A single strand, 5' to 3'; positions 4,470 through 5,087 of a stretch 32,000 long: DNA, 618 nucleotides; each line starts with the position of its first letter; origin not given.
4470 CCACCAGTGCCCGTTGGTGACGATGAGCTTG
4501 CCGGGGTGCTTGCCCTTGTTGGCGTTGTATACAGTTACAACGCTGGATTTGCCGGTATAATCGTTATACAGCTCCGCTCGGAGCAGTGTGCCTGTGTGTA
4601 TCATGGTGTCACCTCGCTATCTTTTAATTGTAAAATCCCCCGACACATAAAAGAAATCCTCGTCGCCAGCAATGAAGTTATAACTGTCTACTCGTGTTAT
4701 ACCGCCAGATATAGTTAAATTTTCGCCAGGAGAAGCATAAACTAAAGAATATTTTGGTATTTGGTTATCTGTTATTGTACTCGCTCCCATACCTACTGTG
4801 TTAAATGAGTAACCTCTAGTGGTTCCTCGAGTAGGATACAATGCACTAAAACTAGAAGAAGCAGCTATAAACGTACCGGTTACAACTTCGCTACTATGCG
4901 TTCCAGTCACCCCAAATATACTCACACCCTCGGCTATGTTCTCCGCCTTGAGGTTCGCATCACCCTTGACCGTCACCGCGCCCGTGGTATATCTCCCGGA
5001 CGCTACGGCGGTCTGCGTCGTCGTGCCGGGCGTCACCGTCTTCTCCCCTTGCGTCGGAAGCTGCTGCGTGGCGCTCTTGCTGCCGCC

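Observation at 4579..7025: Duplicated receptor-binding fibre cassette with a fossil endolysin start and a sharp GC break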

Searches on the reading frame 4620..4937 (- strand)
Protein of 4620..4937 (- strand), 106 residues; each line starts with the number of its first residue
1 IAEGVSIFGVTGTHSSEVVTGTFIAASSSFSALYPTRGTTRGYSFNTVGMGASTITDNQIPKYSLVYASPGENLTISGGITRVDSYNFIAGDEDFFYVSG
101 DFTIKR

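Call 48: predict_structure(alignment_id=A4)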
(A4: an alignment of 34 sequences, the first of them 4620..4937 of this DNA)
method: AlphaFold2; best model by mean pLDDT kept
length: 106 residues; sequences in the alignment: 34
mean_pLDDT: 85.1   pTM: 0.75
mean pLDDT of the five models: 85.1, 83.9, 79.2, 77.0, 75.0
residues with pLDDT >= 90: 64; 70-90: 25; 50-70: 10; < 50: 7
segments of 3 or more residues with pLDDT < 50: 1-5
pLDDT, mean of each block of 10 residues (from residue 1): 48 72 93 91 92 92 94 92 80 91 96
secondary structure, 60 per line:
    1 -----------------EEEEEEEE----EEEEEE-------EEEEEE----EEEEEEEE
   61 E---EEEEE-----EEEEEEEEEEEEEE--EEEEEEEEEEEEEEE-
elements in order: E18-25 E30-35 E43-48 E53-61 E65-69 E75-88 E91-105
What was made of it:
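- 4617..5207 (-): Slot-2 fibre-like gene ('copy 2', 196 aa, N-terminal type T2). Residues 1-104 (4896-5207) are the core. Residues 105-196 (4620-4895) are the low-GC tip domain. AlphaFold2 of the tip domain: pLDDT 85, pTM 0.75 (call 48).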

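Call 50: fold_search(model_id=the predicted structure, library=pdb)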
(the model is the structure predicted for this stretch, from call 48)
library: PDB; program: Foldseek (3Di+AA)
matches with E <= 10: 1353; with E <= 0.001: 0
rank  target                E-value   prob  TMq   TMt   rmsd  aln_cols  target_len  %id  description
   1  5v3s_A                1.8e-01  0.84  0.40  0.31  10.2       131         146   11  Crystal structure of IP-1A from Alcaligenes faecalis at 1.8A resolution (released 2017-06-14)
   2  1zhv                  1.8e-01  0.14  0.18  0.16  13.5       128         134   12  X-ray Crystal Structure Protein Atu0741 from Agobacterium tumefaciens. Northeast Structural Genomics Consortium Target A (released 2005-05-10)
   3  6o02_B                2.1e-01  0.44  0.24  0.27   8.1        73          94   12  Monobody (MC3) bound to tyrosine kinase binding domain of E3 ubiquitin ligase CBL (released 2020-08-19)
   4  8y6h_C                2.3e-01  0.20  0.21  0.13  18.1       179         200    7  P-glycoprotein in complex with UIC2 Fab and triple elacridar molecules in LMNG detergent (released 2024-04-17)
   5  3nid_E                2.3e-01  0.15  0.20  0.11  17.8       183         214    7  The Closed Headpiece of Integrin alphaIIB beta3 and its Complex with an alpahIIB beta3 -Specific Antagonist That Does  (released 2010-12-22)
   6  3d1m_C                2.4e-01  0.41  0.24  0.27   8.2        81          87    9  Crystal Structure of Sonic Hedgehog Bound to the third FNIII domain of CDO (released 2008-09-23)
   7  3uyo_D                3.3e-01  0.69  0.33  0.37   7.6        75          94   16  Crystal structure of monobody SH13/ABL1 SH2 domain complex (released 2011-12-28)
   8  7u8t_A                3.5e-01  0.38  0.33  0.09  12.8       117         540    8  Vps13 adaptor binding domain in complex with Mcp1 PxP motif peptide (released 2022-03-30)
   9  1n7m_L                3.5e-01  0.10  0.19  0.10  18.1       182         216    7  Germline 7G12 with N-methylmesoporphyrin (released 2003-02-04)
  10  3n1f_D                4.1e-01  0.25  0.23  0.23   8.8        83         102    7  Crystal Structure of IhhN bound to CDOFn3 (released 2010-06-02)
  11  2x9w                  4.3e-01  0.35  0.32  0.10   9.6       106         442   13  STRUCTURE OF THE PILUS BACKBONE (RRGB) FROM STREPTOCOCCUS PNEUMONIAE (released 2010-06-30)
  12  3n1g_D                4.3e-01  0.18  0.21  0.23  10.5        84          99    8  Crystal structure of DhhN bound to BOCFn3 (released 2010-06-02)
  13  8f6f_D                4.3e-01  0.10  0.19  0.11  17.4       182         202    9  Cryo-EM structure of a Zinc-loaded D51A mutant of the YiiP-Fab complex (released 2023-02-08)
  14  3n1g_C                4.5e-01  0.18  0.22  0.22  10.6        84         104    8  Crystal structure of DhhN bound to BOCFn3 (released 2010-06-02)
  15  9p97_H                5.0e-01  0.11  0.20  0.11  18.1       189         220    8  CryoEM structure of the closed integrin alphaEbeta7 bound to fab LF61 (released 2025-09-24)
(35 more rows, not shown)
